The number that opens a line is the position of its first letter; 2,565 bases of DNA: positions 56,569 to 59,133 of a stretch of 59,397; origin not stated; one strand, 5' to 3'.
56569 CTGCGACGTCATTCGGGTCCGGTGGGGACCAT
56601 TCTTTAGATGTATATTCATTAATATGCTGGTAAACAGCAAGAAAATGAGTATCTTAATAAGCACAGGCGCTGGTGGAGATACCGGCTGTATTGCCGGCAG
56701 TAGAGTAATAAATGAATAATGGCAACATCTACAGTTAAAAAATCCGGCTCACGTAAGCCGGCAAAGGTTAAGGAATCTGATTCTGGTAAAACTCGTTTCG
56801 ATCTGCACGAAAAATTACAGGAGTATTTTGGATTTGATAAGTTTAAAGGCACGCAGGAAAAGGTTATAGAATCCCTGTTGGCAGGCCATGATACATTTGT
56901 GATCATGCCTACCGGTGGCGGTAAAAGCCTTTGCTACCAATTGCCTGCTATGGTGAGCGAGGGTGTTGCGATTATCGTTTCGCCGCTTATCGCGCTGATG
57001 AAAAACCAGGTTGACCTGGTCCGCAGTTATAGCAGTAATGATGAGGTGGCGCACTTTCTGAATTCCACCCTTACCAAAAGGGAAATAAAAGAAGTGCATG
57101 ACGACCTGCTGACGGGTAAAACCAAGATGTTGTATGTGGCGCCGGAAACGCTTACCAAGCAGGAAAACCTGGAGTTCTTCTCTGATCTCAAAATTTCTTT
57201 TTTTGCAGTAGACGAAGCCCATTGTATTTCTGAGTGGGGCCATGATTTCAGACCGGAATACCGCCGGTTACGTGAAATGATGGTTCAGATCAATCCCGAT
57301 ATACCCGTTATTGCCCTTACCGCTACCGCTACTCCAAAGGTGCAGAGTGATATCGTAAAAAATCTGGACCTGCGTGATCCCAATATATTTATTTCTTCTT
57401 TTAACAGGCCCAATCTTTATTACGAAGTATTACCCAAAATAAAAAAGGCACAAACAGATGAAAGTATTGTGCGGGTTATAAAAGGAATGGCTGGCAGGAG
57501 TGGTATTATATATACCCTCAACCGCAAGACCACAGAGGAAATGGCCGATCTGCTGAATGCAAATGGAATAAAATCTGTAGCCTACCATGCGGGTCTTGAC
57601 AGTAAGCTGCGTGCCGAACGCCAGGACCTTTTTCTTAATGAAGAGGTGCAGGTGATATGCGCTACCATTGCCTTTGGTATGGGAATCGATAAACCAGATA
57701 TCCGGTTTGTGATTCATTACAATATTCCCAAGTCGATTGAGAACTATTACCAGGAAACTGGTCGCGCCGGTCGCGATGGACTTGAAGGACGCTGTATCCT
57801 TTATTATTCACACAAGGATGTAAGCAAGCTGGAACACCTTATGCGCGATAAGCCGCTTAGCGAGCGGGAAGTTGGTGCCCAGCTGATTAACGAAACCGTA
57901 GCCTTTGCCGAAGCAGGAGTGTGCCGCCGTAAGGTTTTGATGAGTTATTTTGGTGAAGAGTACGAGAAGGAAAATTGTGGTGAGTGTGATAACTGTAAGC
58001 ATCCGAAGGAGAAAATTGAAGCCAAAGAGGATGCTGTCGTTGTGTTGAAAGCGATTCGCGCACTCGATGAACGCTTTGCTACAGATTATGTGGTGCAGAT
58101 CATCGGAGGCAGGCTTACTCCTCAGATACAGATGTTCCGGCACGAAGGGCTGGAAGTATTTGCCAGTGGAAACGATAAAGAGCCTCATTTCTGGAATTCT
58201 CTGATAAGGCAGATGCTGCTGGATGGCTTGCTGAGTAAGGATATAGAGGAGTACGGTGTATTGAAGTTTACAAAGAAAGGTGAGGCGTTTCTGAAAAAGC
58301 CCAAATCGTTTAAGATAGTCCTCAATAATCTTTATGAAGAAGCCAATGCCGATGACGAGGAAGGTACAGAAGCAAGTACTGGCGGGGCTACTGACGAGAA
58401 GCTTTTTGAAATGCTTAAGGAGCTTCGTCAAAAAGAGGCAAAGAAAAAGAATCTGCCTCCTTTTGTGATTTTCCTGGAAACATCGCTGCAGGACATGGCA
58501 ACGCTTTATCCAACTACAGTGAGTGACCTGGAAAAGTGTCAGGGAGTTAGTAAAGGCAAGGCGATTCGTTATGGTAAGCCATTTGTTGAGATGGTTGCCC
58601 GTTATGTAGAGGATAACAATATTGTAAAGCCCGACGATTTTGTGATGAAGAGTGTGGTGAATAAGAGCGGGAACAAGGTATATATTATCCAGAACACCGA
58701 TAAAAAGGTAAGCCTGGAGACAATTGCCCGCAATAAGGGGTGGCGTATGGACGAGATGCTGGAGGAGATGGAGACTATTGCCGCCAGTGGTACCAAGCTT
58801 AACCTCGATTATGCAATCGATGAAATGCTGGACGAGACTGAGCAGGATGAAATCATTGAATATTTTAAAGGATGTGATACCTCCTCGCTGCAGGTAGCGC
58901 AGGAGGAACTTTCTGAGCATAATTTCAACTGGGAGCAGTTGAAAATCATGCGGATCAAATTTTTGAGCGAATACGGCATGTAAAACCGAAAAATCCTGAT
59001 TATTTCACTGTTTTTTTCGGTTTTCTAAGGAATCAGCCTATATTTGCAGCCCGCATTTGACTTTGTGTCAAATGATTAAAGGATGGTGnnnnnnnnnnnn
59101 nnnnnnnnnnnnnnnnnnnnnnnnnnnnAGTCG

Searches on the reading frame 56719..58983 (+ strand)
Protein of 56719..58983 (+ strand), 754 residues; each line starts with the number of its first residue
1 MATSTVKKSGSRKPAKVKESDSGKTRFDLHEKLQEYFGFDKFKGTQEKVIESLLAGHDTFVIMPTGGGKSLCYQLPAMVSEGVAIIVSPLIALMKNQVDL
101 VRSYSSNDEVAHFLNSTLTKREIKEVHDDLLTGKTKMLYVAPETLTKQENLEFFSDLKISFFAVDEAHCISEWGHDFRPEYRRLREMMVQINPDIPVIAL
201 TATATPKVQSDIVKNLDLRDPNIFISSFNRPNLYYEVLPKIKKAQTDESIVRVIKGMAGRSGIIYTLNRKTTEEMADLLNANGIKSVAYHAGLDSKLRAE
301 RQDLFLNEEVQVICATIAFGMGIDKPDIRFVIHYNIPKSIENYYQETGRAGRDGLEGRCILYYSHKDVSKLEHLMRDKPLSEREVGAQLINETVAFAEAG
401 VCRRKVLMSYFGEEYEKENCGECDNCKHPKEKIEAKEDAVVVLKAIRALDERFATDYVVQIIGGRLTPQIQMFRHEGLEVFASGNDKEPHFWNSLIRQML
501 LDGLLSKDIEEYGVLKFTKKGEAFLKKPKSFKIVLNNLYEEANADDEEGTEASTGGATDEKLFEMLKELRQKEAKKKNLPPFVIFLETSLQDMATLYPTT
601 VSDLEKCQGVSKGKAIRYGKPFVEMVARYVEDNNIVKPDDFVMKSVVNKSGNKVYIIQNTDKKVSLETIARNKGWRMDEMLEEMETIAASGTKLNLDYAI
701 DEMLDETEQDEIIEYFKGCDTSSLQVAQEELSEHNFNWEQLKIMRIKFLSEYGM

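Call 37: search_protein_families(library=pfam, proteins=[window:56719-58983:+], max_evalue=0.00001)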
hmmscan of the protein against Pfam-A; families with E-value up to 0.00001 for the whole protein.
window:56719-58983:+ (754 aa): 6 families
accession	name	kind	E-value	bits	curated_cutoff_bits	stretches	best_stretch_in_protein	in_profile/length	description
PF00270.35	DEAD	-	4.5e-27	95.2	26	1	45-208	3-164/167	DEAD/DEAH box helicase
PF09382.16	RQC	-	1.5e-23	83.2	23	1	429-534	1-106/114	RQC domain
PF00271.37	Helicase_C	-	5.1e-20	72.2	23.5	1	250-354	6-110/110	Helicase conserved C-terminal domain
PF21220.3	RecQ-1-like_HTH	-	8.4e-20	71.1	27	1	650-700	1-51/51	RecQ-1-like, helix-turn-helix domain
PF00570.28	HRDC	-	5.2e-17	62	23.8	1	560-626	2-68/68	HRDC domain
PF16124.10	RecQ_Zn_bind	-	2.8e-16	60.4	25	1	366-427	2-66/66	RecQ zinc-binding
